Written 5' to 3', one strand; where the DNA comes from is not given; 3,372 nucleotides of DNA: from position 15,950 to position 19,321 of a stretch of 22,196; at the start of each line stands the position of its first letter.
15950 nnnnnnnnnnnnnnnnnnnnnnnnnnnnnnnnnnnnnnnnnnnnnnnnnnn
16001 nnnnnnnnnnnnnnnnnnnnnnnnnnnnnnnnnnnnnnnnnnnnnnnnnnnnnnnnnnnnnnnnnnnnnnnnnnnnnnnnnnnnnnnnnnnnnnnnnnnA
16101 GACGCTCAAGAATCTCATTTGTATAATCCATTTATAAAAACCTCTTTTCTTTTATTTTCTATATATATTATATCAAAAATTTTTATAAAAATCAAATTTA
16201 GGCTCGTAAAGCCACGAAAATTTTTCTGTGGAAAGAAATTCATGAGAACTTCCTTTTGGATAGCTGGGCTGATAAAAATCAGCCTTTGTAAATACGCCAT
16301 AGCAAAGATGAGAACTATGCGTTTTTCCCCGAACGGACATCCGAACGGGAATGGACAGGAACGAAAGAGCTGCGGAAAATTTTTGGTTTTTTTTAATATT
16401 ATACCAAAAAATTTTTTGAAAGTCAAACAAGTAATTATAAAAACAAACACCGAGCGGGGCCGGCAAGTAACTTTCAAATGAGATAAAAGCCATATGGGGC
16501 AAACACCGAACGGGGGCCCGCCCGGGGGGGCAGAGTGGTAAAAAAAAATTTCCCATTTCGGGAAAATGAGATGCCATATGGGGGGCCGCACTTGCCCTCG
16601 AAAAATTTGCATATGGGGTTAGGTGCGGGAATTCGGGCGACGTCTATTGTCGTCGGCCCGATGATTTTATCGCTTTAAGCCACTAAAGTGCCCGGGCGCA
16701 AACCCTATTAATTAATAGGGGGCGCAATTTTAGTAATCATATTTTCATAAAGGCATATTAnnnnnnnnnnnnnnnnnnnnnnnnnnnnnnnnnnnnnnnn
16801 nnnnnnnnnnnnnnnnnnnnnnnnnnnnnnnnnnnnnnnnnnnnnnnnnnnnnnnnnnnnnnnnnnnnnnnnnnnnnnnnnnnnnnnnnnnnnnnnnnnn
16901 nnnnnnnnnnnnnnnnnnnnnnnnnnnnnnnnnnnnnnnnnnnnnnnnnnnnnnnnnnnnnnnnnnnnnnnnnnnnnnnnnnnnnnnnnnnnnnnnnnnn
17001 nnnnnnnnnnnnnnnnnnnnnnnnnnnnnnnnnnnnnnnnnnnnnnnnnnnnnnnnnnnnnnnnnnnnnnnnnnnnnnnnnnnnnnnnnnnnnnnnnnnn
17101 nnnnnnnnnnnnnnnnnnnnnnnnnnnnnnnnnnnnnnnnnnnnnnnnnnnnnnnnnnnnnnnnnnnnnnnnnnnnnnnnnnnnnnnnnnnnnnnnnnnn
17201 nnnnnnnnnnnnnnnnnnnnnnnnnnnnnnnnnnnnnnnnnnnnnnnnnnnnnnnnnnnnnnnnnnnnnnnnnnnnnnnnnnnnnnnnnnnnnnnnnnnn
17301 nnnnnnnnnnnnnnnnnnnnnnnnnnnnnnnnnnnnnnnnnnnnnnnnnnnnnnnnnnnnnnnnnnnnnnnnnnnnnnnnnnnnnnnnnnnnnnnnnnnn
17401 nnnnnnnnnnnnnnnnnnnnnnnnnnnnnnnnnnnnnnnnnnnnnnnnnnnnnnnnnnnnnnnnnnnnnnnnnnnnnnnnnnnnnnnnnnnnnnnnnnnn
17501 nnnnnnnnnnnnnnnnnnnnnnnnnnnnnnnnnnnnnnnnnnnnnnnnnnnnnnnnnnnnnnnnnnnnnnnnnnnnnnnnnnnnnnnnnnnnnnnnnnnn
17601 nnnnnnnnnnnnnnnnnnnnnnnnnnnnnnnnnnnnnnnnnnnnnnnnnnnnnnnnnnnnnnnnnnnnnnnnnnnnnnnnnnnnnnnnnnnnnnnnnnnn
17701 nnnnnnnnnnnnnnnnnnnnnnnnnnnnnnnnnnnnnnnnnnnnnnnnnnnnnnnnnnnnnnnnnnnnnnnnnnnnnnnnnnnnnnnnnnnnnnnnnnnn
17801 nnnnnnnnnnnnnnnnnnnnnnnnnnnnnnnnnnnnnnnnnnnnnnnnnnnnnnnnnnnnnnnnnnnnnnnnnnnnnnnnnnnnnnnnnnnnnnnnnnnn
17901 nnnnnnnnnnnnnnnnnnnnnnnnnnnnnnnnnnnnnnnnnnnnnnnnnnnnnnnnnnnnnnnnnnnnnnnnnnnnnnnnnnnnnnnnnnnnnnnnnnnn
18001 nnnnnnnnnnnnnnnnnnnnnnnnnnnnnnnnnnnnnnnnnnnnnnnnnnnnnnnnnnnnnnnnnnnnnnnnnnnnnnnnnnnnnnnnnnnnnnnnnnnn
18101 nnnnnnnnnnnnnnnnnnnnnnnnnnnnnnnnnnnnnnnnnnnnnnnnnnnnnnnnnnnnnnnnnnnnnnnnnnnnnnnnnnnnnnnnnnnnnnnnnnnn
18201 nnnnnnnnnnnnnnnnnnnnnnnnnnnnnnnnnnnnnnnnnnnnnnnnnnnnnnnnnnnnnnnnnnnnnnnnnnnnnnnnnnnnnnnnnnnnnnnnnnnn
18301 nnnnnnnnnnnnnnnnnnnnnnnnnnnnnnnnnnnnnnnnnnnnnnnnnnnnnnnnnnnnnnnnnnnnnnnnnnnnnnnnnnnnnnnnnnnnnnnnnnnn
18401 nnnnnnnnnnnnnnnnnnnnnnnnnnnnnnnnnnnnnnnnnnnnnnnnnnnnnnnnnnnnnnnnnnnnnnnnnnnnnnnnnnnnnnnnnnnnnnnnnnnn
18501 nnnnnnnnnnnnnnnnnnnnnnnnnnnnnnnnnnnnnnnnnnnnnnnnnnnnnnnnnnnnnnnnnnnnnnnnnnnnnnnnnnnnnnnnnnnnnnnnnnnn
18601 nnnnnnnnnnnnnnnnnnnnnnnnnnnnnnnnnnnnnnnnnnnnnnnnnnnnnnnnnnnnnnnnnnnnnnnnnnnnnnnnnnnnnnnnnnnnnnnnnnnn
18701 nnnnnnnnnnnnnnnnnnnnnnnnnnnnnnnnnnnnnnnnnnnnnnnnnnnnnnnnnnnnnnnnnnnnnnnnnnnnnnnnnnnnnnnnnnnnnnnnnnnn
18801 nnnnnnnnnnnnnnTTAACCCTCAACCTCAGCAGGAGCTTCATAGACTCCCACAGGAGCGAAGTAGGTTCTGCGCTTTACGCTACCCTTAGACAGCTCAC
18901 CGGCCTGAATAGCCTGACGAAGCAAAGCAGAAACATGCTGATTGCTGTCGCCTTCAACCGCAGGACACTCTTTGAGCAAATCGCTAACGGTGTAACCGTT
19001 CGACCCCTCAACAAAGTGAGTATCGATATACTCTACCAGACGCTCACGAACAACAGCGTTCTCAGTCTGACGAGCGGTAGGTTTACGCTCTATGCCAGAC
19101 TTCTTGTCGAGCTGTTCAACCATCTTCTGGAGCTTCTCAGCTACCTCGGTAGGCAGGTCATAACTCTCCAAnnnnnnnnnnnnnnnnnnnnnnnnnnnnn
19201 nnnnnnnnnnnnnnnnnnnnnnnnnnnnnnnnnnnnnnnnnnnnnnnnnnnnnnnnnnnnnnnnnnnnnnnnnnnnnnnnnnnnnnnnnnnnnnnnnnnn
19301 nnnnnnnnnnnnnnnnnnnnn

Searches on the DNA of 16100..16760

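Call 87: search_rna_families(source=window, start=16100, end=16760, threshold=evalue, max_evalue=5)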
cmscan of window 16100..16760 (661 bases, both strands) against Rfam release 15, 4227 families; matches with E-value up to 5: 3.
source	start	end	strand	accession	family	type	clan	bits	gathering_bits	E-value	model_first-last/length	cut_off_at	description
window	16371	16422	+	RF03474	mir-4766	Gene; miRNA;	-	18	72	1.2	1-56/56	no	mir-4766 microRNA precursor family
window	16378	16413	-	RF03339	mir-3047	Gene; miRNA;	-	17.5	53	1.6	12-48/61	no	mir-3047 microRNA precursor family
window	16371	16408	-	RF02350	psRNA6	Gene; sRNA;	-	9.6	60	3.8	1-333/333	no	Nitrosomonas sRNA psRNA6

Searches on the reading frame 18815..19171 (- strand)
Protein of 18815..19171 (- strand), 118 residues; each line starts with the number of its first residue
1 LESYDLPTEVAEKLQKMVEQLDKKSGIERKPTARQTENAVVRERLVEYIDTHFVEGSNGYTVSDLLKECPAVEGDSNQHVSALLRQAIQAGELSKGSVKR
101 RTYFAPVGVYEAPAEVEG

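Call 13: search_protein_families(library=pfam, proteins=[window:18815-19171:-], max_evalue=0.1)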
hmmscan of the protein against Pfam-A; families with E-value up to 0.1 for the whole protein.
window:18815-19171:- (118 aa): 2 families
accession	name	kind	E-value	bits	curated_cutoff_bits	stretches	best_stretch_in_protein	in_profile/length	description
PF19924.4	DUF6387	-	0.032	14.2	28.9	1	9-63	155-212/258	Family of unknown function (DUF6387)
PF04751.20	DarP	-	0.055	13.8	26.3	1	12-102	72-147/153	Dual-action ribosomal maturation protein DarP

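Call 14: search_protein_families(library=phrogs, proteins=[window:18815-19171:-], max_evalue=0.01)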
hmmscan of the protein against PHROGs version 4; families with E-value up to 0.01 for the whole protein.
window:18815-19171:- (118 aa): 1 family
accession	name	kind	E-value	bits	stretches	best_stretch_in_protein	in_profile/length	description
phrog_38279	-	unknown function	0.0032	18.7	1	39-94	27-82/110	-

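Call 17: find_homologous_proteins(query=window:18815-19171:-, max_evalue=0.001)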
Query window:18815-19171:- (118 aa): 287 proteins with E <= 0.001 among 298 candidates; the best 120 are listed.
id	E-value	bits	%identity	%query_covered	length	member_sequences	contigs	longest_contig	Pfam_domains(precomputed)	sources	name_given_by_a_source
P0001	8.8e-60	218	87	100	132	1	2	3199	-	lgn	-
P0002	1.0e-58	214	88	98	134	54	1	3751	-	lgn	-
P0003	1.1e-57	211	86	100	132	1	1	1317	-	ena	-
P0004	7.2e-57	208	83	100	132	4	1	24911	-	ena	-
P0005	4.6e-56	206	82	100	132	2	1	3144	-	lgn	-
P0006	4.5e-55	203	81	100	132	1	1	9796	-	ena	-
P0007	8.5e-55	202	81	100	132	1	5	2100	-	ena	-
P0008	1.6e-53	198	80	100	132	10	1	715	-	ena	-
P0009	2.5e-53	197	84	100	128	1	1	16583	-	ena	-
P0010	6.2e-53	196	80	100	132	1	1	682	-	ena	-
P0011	9.1e-53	195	78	98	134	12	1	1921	-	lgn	-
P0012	1.8e-52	194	78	100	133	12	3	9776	-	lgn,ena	-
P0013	1.2e-51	191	78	98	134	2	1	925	-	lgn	-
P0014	2.3e-51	191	78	97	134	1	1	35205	-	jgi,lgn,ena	-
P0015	1.4e-50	188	75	100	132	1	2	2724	-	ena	-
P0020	9.1e-48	179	75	100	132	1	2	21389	-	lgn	-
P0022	7.6e-44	166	73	93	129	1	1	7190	-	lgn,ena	-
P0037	1.5e-39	153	69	100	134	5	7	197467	-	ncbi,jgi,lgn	jgi:hypothetical protein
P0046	3.7e-38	148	66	100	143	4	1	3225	-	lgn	-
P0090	6.3e-36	141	64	100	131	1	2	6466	-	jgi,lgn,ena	-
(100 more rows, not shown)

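Call 19: find_encoding_contigs(protein=P0004, flank=3000, max_places=3)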
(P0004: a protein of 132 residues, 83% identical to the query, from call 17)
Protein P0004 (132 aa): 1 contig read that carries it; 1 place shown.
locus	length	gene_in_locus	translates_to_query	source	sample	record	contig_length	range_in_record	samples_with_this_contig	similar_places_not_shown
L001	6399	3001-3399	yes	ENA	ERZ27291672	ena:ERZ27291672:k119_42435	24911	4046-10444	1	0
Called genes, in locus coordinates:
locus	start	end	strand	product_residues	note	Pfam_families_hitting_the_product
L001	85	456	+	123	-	-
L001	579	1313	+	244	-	-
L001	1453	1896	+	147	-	PF06941:NT5C (faint)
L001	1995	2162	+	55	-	-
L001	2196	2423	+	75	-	-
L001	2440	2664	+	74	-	-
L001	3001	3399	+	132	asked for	-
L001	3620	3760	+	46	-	-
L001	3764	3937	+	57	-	-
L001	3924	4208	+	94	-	-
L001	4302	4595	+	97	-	-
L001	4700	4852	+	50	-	-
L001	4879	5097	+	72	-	-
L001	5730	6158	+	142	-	-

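Call 20: find_encoding_contigs(protein=P0037, flank=3000, max_places=4)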
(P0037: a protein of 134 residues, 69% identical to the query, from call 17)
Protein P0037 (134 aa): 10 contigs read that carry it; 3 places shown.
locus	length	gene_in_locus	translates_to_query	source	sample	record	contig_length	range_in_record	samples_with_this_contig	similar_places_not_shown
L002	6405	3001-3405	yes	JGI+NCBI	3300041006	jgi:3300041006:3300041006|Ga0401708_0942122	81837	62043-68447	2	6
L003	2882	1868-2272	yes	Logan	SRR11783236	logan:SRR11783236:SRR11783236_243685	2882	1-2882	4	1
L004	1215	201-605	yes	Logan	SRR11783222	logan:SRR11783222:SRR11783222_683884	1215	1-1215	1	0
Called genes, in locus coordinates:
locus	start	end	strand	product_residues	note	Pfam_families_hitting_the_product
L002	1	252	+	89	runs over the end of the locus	-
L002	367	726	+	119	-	-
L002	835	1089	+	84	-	-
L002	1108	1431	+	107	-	-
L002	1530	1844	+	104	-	-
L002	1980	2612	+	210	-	PF01966:HD (weak)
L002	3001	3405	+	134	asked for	-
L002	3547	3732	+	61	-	-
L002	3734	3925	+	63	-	-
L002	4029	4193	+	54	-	-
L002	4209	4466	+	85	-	-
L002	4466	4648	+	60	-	-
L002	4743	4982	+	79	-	-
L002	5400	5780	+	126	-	-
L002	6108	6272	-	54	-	-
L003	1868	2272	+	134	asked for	-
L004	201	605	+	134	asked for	-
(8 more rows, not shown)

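Call 26: find_related_loci(query=A1, collection=viral_contigs, flank=3000)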
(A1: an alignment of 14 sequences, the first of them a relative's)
Query A1 (134 aa) in viral_contigs; peptide patterns used: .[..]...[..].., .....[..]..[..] (x = any residue, [..] = any of these).
125 stretches matched a pattern; 9 encode a relative of the query (tblastn E <= 1e-3); 9 distinct loci.
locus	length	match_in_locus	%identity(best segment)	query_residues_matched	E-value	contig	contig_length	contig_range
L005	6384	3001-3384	69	2-129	3e-59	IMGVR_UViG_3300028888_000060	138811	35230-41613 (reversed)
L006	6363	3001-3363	72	2-124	3e-57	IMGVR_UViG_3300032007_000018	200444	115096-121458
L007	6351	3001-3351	65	8-126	1e-46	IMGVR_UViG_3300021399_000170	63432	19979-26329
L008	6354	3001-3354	45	2-118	1e-25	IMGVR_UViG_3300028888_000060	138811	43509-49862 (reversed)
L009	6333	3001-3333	39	4-119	3e-18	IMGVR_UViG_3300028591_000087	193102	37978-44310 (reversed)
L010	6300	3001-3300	34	17-119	2e-12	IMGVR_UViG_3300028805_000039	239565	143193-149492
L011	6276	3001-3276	38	22-119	1e-11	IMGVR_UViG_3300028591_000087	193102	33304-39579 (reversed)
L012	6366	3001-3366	29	3-129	2e-11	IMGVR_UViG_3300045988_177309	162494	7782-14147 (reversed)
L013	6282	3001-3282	31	22-118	3e-10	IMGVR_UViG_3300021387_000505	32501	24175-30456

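Call 31: find_related_loci(query=A1, collection=metagenome_contigs, flank=1500)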
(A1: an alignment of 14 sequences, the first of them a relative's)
Query A1 (134 aa) in metagenome_contigs; peptide patterns used: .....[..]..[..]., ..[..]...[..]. (x = any residue, [..] = any of these).
266 stretches matched a pattern; 183 encode a relative of the query (tblastn E <= 1e-3); the best 80 are kept; 80 distinct loci.
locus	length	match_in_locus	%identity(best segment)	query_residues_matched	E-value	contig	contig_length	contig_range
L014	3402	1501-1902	88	1-134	5e-78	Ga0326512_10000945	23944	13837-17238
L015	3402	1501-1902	88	1-134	1e-77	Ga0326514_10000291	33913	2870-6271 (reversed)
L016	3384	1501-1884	69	2-129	1e-58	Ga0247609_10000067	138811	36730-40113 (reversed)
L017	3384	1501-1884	69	2-129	1e-58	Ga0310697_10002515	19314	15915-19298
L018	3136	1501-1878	72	2-129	5e-58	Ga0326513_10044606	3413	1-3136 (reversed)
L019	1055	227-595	70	2-126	2e-61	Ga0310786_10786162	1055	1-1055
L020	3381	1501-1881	71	3-131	8e-57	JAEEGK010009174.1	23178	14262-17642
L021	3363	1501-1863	72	2-124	1e-56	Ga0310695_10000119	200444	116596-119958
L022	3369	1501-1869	72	2-126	3e-56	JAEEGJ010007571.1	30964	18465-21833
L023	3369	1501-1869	72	2-126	3e-56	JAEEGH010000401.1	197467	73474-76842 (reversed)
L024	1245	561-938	69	2-129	6e-57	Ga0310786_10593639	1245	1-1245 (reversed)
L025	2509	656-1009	70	7-126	2e-54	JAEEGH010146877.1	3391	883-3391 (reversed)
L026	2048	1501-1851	70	7-125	4e-54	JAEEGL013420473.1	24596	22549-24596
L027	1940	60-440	67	2-129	2e-52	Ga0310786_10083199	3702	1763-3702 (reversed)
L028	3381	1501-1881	63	2-133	4e-52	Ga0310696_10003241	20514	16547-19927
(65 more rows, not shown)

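Call 47: search_dna_similar(query=P0002, collection=phages, mode=protein, max_evalue=0.001, max_rows=15)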
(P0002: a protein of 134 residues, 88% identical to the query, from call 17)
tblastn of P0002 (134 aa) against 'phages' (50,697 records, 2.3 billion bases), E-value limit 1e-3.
No match.

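Call 55: find_encoding_contigs(protein=P0002, flank=600, max_places=4)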
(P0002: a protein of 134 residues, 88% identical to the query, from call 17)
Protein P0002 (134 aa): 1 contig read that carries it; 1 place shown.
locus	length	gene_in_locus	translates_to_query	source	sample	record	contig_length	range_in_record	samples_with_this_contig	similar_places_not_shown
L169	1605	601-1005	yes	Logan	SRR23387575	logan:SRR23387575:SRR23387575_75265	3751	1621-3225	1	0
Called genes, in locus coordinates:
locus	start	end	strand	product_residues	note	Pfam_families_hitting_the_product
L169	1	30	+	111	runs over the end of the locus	-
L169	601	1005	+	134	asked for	-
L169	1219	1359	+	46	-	-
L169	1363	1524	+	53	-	-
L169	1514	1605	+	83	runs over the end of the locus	-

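Call 56: find_encoding_contigs(protein=P0009, flank=600, max_places=3)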
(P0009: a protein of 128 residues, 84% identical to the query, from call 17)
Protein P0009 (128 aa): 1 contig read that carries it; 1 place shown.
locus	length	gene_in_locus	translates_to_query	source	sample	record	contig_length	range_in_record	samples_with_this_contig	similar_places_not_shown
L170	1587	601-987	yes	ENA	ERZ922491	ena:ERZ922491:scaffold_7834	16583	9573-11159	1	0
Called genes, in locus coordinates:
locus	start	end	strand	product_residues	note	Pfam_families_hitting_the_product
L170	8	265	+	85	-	-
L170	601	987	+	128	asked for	-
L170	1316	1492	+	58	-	-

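Call 57: find_encoding_contigs(protein=P0020, flank=600, max_places=3)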
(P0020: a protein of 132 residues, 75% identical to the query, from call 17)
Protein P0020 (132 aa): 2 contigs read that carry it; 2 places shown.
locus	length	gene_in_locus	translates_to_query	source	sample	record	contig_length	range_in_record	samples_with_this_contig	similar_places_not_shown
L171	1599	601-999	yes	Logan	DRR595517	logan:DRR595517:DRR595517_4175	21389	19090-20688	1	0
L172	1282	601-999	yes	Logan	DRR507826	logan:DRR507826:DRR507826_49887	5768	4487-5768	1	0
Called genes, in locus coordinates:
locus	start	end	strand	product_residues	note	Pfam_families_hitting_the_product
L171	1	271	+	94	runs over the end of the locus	-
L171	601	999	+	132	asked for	-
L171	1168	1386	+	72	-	-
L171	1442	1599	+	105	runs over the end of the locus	-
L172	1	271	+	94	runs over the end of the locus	-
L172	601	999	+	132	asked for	-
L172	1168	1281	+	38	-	?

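Call 58: find_encoding_contigs(protein=P0046, flank=600, max_places=3)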
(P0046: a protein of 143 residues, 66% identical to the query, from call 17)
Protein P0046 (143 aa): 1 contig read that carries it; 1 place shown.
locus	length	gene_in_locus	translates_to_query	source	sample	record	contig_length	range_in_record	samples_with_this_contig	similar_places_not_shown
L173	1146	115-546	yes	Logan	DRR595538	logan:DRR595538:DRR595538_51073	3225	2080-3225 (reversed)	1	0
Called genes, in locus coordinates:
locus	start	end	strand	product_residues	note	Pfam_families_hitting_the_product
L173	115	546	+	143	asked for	-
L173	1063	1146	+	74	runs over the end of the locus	-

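Call 59: find_encoding_contigs(protein=P0090, flank=600, max_places=3)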
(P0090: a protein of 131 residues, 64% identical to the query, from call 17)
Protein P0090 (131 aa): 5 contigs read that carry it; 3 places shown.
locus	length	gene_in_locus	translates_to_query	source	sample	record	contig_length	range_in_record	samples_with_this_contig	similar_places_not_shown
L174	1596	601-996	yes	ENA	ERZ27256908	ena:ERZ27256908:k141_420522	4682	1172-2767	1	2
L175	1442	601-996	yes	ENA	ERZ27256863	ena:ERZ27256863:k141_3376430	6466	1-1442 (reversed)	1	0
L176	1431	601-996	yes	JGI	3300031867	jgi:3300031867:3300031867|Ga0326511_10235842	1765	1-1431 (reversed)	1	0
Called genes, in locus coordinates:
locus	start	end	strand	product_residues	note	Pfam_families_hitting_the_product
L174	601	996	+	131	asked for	-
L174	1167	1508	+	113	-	-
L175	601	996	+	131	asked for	-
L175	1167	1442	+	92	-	?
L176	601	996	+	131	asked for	-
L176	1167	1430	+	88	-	?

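Call 72: predict_structure(alignment_id=A5)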
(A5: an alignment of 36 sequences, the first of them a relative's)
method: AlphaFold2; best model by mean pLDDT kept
length: 134 residues; sequences in the alignment: 36
mean_pLDDT: 86.7   pTM: 0.63
mean pLDDT of the five models: 86.7, 84.9, 83.4, 81.7, 79.7
residues with pLDDT >= 90: 89; 70-90: 29; 50-70: 7; < 50: 9
segments of 3 or more residues with pLDDT < 50: 128-134
pLDDT, mean of each block of 10 residues (from residue 1): 76 91 92 82 78 95 94 95 93 95 93 93 68 37
secondary structure, 60 per line:
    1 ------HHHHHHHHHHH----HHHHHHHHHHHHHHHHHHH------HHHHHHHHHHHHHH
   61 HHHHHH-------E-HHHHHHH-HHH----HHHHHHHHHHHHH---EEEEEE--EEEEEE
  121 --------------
elements in order: H7-17 H22-40 H47-66 H76-82 H91-103 E107-112 E115-120

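Call 74: fold_search(model_id=the predicted structure, library=pdb)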
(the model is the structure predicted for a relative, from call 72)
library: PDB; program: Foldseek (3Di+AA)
matches with E <= 10: 1099; with E <= 0.001: 0
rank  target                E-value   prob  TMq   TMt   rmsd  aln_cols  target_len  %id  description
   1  8zn0_A                1.3e-02  0.99  0.38  0.17  10.2       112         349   15  The Crystal Structure of an Atypical N-methyltransferasea PaOMT9 in P. amurense (released 2025-05-28)
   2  2l01_MODEL_1_A        1.9e-02  1.00  0.44  0.70   3.3        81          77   11  Solution NMR Structure of protein BVU3908 from Bacteroides vulgatus, Northeast Structural Genomics Consortium  (released 2010-08-25)
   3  1smt_B                2.1e-02  0.99  0.31  0.41  12.0       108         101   18  SMTB REPRESSOR FROM SYNECHOCOCCUS PCC7942 (released 1997-12-03)
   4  3cuo_D                2.4e-02  1.00  0.38  0.52   9.7        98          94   17  Crystal structure of the predicted DNA-binding transcriptional regulator from E. coli (released 2008-06-17)
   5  1smt_A                2.7e-02  0.99  0.34  0.45  12.1       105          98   18  SMTB REPRESSOR FROM SYNECHOCOCCUS PCC7942 (released 1997-12-03)
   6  1r23_B                2.9e-02  0.99  0.31  0.43  11.7       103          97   18  Crystal structure of the cyanobacterial metallothionein repressor SmtB in the Zn1-form (one Zn(II) per dimer) (released 2004-05-18)
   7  6j05_A                3.3e-02  1.00  0.39  0.50   5.9        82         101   16  Structures of two ArsR As(III)-responsive repressors: implications for the mechanism of derepression (released 2019-07-03)
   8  1r23_A                3.3e-02  0.97  0.31  0.40  12.1       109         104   19  Crystal structure of the cyanobacterial metallothionein repressor SmtB in the Zn1-form (one Zn(II) per dimer) (released 2004-05-18)
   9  4ad9_C                3.5e-02  0.99  0.41  0.20  12.1       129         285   12  Crystal structure of human LACTB2. (released 2012-02-01)
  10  1r1t_B                3.5e-02  0.98  0.34  0.45  12.4       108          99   18  Crystal structure of the cyanobacterial metallothionein repressor SmtB in the apo-form (released 2004-05-18)
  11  5nbc_A                3.7e-02  0.99  0.40  0.41   5.1        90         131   16  Structure of Prokaryotic Transcription Factors (released 2018-05-16)
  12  3tky_B                3.7e-02  0.96  0.38  0.16   9.6       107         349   13  Monolignol o-methyltransferase (momt) (released 2012-08-29)
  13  5icg                  3.9e-02  1.00  0.43  0.19   6.6        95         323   16  Crystal structure of apo (S)-norcoclaurine 6-O-methyltransferase (released 2016-06-08)
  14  2qww_B                3.9e-02  0.98  0.37  0.35  12.9       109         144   15  Crystal structure of multiple antibiotic-resistance repressor (MarR) (YP_013417.1) from Listeria monocytogenes 4b F236 (released 2007-08-21)
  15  1ucr_B                4.2e-02  1.00  0.40  0.67   3.0        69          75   20  Three-dimensional crystal structure of dissimilatory sulfite reductase D (DsrD) (released 2003-10-14)
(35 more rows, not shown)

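Call 92: find_encoding_contigs(protein=P0006, flank=500, max_places=3)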
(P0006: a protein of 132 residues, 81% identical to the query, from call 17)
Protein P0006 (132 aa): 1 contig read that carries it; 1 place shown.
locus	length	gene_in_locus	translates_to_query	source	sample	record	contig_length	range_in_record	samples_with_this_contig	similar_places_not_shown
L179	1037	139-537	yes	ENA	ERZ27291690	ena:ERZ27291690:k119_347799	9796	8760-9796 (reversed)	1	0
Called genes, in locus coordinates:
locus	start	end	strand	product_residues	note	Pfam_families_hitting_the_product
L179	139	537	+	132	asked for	-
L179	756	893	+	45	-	-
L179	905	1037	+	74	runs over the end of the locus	-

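Call 93: find_encoding_contigs(protein=P0012, flank=500, max_places=3)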
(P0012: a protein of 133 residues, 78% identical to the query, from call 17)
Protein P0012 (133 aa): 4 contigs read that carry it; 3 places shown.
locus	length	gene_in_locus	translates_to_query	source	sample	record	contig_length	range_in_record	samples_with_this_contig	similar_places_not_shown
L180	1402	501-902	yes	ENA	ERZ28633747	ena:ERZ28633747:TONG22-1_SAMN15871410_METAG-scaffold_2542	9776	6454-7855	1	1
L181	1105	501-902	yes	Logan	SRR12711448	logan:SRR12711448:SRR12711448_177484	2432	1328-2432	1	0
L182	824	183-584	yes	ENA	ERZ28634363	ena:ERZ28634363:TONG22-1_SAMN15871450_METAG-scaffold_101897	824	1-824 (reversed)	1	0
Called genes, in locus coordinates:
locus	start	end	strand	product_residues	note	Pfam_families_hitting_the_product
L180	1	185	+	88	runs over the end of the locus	-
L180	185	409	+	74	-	-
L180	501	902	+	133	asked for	-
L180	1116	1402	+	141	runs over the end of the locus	PF13671:AAA_33 (faint)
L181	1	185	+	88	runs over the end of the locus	-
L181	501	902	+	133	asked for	-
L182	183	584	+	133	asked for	-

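Call 94: find_encoding_contigs(protein=P0015, flank=500, max_places=3)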
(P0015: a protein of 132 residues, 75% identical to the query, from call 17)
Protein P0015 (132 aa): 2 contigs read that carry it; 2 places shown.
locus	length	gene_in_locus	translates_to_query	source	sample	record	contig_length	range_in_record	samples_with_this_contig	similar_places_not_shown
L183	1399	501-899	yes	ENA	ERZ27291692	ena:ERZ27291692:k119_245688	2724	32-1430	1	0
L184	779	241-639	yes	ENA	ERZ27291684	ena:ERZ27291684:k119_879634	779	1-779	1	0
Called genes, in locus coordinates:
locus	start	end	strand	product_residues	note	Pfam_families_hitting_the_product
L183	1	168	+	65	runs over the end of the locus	?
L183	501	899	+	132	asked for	-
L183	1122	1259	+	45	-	-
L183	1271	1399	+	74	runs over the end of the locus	-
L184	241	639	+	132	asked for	-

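Call 95: find_encoding_contigs(protein=P0022, flank=500, max_places=3)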
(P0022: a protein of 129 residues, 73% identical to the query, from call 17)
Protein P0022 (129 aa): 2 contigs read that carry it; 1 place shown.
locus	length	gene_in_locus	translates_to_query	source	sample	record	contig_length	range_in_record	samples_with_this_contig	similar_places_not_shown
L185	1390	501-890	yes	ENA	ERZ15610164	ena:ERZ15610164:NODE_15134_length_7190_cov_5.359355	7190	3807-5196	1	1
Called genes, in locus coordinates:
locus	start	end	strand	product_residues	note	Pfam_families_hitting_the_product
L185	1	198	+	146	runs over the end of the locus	-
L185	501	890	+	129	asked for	-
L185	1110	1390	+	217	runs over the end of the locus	-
